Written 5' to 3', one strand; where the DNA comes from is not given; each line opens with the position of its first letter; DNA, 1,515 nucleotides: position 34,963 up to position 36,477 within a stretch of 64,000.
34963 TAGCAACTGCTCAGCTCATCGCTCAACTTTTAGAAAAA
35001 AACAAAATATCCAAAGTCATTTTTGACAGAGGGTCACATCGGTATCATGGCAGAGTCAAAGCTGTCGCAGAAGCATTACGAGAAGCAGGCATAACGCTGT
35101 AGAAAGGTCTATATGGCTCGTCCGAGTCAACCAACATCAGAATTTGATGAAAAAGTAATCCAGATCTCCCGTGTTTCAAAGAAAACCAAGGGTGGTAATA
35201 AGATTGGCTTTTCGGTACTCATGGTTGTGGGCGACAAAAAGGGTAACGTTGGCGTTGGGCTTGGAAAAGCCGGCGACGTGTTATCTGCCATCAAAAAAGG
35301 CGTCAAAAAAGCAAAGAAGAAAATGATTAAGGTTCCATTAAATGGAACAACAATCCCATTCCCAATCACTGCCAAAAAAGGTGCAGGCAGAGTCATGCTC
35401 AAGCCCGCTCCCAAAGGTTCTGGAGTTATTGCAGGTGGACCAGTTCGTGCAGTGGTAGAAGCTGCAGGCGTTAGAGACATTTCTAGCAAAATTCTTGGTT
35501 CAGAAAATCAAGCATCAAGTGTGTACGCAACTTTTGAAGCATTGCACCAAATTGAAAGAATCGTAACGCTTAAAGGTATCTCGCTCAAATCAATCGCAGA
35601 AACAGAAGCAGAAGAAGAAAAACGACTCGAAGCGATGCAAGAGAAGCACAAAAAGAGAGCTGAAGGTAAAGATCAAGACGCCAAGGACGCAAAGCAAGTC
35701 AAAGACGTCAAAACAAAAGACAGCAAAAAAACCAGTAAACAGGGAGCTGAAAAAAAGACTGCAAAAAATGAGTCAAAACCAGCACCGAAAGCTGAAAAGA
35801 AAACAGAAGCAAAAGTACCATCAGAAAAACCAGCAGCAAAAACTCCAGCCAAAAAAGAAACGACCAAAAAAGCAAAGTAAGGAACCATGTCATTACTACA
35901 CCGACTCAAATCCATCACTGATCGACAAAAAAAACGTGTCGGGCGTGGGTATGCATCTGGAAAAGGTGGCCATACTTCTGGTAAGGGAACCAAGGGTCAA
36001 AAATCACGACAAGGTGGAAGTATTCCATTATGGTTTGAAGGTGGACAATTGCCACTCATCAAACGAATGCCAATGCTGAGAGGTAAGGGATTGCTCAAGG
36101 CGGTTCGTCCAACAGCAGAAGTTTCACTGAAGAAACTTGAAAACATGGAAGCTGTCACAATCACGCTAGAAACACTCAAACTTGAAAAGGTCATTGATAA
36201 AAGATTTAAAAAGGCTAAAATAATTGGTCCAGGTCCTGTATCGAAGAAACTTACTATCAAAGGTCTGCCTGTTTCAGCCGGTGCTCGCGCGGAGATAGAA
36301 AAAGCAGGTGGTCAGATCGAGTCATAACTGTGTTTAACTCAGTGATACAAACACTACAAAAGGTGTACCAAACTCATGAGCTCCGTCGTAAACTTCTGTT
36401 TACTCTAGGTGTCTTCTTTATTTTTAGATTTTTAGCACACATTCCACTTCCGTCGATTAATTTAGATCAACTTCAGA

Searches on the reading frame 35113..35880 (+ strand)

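Call 72: search_protein_families(library=ncbifam, proteins=[window:35113-35880:+], max_evalue=0.1)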
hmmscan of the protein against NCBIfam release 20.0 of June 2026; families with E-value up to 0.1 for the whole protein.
window:35113-35880:+ (255 aa): 3 families
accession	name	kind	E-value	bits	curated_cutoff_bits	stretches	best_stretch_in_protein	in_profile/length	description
TIGR01021.1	rpsE_bact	equivalog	1.9e-52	177.2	164.05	1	9-150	2-143/156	30S ribosomal protein S5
NF003125.0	PRK04044.1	equivalog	1.9e-27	96.2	252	1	10-153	50-204/213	30S ribosomal protein S5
TIGR01020.1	uS5_euk_arch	equivalog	5.9e-26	91.2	181.65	1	12-152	51-202/212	30S ribosomal protein S5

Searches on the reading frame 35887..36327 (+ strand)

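Call 72: search_protein_families(library=ncbifam, proteins=[window:35887-36327:+], max_evalue=0.1)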
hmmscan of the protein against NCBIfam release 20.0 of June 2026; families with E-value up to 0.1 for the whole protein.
window:35887-36327:+ (146 aa): 2 families
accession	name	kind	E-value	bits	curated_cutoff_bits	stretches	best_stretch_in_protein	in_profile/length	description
TIGR01071.1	rplO_bact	equivalog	7.2e-34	116.7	77.95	1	4-145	2-144/144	50S ribosomal protein L15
NF003079.0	PRK04005.1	equivalog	0.0059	16.2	85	1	111-144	68-101/121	50S ribosomal protein L18e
